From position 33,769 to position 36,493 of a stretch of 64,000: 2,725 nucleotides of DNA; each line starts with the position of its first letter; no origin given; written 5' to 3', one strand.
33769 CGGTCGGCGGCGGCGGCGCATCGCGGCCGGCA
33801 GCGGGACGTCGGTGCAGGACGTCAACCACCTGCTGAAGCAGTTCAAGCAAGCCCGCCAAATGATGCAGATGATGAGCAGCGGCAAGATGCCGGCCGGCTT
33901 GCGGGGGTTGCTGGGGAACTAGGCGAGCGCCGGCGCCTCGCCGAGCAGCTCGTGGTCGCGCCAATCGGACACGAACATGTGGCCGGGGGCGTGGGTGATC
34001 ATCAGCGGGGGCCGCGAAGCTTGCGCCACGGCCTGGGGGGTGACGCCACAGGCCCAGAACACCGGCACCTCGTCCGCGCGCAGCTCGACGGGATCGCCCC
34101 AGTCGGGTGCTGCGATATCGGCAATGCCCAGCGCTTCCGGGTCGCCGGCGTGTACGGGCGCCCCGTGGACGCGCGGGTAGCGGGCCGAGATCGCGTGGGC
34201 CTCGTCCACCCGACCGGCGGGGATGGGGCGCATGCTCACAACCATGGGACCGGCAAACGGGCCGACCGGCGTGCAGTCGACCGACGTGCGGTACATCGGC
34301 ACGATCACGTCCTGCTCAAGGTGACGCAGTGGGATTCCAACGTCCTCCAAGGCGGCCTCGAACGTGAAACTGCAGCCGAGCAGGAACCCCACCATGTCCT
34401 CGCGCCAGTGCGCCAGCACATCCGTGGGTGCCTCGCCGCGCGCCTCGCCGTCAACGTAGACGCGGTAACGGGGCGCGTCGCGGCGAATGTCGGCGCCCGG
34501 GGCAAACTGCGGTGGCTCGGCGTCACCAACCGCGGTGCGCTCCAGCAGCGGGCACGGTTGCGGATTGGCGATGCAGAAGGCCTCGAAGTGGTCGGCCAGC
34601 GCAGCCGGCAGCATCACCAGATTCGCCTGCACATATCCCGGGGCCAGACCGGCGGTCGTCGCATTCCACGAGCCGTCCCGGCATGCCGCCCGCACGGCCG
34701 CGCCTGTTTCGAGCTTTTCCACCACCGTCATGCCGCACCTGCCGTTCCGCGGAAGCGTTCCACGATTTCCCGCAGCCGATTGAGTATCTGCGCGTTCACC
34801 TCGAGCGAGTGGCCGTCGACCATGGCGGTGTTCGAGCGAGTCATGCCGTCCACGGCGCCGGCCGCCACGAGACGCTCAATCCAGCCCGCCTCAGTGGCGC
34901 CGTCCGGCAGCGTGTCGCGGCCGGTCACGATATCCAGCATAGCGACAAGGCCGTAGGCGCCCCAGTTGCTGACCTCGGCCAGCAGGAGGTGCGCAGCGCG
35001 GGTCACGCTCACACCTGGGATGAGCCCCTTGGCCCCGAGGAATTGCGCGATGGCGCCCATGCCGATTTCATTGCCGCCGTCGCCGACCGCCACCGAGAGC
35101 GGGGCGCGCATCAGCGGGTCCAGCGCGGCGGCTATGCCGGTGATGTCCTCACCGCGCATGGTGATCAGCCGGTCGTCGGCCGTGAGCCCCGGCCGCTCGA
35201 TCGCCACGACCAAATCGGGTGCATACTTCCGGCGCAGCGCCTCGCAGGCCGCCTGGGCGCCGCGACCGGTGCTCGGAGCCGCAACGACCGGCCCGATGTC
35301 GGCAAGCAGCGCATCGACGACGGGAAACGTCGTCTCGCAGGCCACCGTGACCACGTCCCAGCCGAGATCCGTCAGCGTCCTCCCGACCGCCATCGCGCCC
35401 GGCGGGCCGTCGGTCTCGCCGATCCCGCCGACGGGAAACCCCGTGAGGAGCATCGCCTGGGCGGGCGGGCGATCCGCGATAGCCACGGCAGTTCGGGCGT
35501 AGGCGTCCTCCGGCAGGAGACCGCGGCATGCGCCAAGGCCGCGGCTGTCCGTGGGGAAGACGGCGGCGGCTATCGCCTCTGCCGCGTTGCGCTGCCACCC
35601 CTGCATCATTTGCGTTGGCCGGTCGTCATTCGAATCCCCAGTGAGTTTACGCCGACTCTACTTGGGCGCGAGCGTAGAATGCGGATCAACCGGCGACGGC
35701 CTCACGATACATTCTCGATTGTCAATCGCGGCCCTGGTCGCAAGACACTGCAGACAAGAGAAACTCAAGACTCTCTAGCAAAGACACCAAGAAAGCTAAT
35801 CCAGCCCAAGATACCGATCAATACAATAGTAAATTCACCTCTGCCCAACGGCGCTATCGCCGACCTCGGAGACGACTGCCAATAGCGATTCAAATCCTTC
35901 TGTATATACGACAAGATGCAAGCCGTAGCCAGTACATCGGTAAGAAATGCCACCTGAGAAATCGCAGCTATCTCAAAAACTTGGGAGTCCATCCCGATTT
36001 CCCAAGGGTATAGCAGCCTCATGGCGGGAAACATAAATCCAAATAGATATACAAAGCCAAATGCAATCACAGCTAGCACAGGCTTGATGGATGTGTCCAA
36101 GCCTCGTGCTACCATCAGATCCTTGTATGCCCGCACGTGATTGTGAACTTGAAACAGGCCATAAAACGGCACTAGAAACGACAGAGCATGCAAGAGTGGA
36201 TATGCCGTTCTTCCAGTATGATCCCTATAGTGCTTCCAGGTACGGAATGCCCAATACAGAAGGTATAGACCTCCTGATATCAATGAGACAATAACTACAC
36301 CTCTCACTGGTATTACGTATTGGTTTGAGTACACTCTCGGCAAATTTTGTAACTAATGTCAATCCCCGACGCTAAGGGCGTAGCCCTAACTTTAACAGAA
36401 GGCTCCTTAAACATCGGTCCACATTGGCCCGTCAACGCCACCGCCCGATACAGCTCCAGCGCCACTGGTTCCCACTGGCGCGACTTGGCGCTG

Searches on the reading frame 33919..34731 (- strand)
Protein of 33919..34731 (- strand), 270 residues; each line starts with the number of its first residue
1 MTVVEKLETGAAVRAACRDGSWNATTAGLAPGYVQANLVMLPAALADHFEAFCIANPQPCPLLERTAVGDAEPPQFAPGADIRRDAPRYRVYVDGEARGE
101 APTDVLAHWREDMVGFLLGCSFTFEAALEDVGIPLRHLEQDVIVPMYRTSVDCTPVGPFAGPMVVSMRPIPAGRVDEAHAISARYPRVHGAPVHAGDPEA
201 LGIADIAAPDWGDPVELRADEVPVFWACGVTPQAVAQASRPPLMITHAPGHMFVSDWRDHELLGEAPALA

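Call 97: search_protein_families(library=pfam, proteins=[window:33919-34731:-], max_evalue=0.01)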
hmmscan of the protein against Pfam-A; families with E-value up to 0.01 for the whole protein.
window:33919-34731:- (270 aa): 1 family
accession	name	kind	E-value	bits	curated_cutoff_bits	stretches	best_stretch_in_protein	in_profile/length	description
PF07286.17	D-Glu_cyclase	-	2e-65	219.5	25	1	114-256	1-143/143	D-glutamate cyclase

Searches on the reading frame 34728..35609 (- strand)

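Call 97: search_protein_families(library=pfam, proteins=[window:34728-35609:-], max_evalue=0.01)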
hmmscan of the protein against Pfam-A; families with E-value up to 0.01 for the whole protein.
window:34728-35609:- (293 aa): 1 family
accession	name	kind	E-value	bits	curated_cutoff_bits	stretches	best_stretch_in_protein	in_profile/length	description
PF14336.11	GLUCM-like_C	-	3e-57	194.7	27.9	1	21-280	8-291/291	D-glutamate cyclase-like, C-terminal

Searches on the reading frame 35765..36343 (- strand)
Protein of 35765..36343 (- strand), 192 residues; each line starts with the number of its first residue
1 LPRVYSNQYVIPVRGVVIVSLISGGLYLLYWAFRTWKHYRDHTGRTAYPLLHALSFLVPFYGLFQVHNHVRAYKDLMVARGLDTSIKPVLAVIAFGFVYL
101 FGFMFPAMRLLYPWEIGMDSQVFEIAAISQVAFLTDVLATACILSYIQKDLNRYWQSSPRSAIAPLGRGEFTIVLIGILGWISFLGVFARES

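Call 97: search_protein_families(library=pfam, proteins=[window:35765-36343:-], max_evalue=0.01)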
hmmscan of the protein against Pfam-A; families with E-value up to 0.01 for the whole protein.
window:35765-36343:- (192 aa): 1 family
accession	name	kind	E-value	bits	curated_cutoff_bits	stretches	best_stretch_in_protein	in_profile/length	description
PF14018.11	DUF4234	-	0.0088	16.6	25.3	0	16-65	6-60/70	Domain of unknown function (DUF4234)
